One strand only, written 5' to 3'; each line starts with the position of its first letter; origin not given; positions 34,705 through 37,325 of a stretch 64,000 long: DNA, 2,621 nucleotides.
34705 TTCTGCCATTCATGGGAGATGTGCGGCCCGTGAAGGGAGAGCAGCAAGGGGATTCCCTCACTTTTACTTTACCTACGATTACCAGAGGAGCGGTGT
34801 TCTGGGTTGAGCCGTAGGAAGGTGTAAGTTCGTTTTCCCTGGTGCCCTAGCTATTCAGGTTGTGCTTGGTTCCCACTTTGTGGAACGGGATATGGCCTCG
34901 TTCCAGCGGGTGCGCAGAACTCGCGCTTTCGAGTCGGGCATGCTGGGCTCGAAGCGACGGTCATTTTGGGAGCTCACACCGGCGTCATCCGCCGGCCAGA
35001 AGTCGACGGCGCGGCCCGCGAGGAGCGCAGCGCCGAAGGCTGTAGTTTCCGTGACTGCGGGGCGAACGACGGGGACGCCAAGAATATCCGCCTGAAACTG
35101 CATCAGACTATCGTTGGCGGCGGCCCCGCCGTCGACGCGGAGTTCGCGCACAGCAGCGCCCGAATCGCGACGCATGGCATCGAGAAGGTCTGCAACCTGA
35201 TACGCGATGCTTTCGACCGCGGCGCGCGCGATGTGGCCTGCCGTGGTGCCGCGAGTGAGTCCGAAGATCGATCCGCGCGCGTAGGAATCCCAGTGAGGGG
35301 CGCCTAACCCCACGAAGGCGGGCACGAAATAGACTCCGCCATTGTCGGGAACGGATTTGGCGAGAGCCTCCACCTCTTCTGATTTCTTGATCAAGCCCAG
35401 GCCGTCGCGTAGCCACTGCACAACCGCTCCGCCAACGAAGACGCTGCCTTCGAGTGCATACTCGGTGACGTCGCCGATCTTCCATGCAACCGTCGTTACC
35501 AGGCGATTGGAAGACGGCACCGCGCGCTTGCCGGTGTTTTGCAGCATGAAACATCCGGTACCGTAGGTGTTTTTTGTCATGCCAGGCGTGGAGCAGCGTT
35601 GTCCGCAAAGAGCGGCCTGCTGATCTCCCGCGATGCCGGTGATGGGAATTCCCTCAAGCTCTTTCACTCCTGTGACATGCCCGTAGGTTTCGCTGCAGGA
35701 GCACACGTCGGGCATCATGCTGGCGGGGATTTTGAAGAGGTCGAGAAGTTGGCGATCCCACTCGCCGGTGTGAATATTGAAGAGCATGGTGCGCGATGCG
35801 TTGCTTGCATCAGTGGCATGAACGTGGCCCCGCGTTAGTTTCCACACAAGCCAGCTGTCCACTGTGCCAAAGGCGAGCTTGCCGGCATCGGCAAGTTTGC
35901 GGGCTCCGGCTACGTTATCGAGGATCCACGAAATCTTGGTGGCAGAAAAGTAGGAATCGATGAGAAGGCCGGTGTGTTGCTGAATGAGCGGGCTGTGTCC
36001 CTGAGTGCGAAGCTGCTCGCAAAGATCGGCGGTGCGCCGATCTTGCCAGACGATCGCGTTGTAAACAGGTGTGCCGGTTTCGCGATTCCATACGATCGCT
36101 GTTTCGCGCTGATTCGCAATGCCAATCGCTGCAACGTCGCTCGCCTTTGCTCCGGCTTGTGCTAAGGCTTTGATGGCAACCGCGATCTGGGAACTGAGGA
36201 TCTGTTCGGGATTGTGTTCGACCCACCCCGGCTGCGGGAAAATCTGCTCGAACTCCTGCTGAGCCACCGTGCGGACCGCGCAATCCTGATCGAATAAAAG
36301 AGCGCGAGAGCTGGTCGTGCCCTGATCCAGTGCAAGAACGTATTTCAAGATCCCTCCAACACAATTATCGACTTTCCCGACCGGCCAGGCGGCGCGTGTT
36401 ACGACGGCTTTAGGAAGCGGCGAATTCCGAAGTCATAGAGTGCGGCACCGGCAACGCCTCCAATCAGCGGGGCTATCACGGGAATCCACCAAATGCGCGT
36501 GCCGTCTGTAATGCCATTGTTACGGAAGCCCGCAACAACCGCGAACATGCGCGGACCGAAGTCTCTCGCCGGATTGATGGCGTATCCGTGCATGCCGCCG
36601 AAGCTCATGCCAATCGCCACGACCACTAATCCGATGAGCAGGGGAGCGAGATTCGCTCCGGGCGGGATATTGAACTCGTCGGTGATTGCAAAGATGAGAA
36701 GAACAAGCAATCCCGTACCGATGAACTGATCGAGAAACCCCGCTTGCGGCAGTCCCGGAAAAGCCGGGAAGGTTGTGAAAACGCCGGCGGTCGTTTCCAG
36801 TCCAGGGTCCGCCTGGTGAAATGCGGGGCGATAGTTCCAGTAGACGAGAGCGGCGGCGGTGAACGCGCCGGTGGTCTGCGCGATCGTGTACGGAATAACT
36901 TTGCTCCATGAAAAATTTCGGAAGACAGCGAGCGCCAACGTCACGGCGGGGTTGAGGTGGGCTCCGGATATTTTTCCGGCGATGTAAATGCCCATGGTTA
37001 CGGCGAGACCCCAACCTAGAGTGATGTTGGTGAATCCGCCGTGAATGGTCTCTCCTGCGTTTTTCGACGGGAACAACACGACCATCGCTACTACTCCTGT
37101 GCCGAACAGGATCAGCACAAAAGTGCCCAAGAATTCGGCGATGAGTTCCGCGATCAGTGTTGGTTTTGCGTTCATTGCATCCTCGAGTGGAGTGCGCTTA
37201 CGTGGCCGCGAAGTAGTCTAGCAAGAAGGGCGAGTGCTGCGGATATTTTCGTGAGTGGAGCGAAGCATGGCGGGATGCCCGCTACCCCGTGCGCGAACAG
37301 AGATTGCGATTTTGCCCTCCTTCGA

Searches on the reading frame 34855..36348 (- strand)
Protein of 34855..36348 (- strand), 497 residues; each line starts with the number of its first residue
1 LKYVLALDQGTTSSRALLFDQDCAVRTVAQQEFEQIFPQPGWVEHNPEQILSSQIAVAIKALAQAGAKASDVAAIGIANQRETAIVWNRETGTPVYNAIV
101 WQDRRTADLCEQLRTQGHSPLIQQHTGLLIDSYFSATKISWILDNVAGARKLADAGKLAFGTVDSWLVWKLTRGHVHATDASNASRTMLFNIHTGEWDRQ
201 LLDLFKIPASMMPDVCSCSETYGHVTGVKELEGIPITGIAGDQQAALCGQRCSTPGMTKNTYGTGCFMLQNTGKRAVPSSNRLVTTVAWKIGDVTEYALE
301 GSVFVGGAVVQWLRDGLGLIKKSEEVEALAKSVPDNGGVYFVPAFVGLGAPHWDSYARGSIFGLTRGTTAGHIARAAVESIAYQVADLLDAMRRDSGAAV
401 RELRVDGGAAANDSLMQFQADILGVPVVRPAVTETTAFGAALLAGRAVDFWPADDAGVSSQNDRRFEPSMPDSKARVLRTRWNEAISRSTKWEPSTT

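Call 101: search_protein_families(library=pfam, proteins=[window:34855-36348:-], max_evalue=0.00001)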
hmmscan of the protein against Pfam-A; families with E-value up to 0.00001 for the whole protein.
window:34855-36348:- (497 aa): 2 families
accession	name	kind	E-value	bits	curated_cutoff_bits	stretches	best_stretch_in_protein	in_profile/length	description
PF00370.27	FGGY_N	-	7.3e-75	252.1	28.8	1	3-249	1-245/245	FGGY family of carbohydrate kinases, N-terminal domain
PF02782.22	FGGY_C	-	1e-46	159.7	27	1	260-447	3-197/198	FGGY family of carbohydrate kinases, C-terminal domain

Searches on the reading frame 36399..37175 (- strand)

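Call 101: search_protein_families(library=pfam, proteins=[window:36399-37175:-], max_evalue=0.00001)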
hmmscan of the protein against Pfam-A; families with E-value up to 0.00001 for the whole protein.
window:36399-37175:- (258 aa): 1 family
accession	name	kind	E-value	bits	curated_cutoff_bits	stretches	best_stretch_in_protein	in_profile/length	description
PF00230.25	MIP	-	2.9e-51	174.8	25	1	5-247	5-222/222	Major intrinsic protein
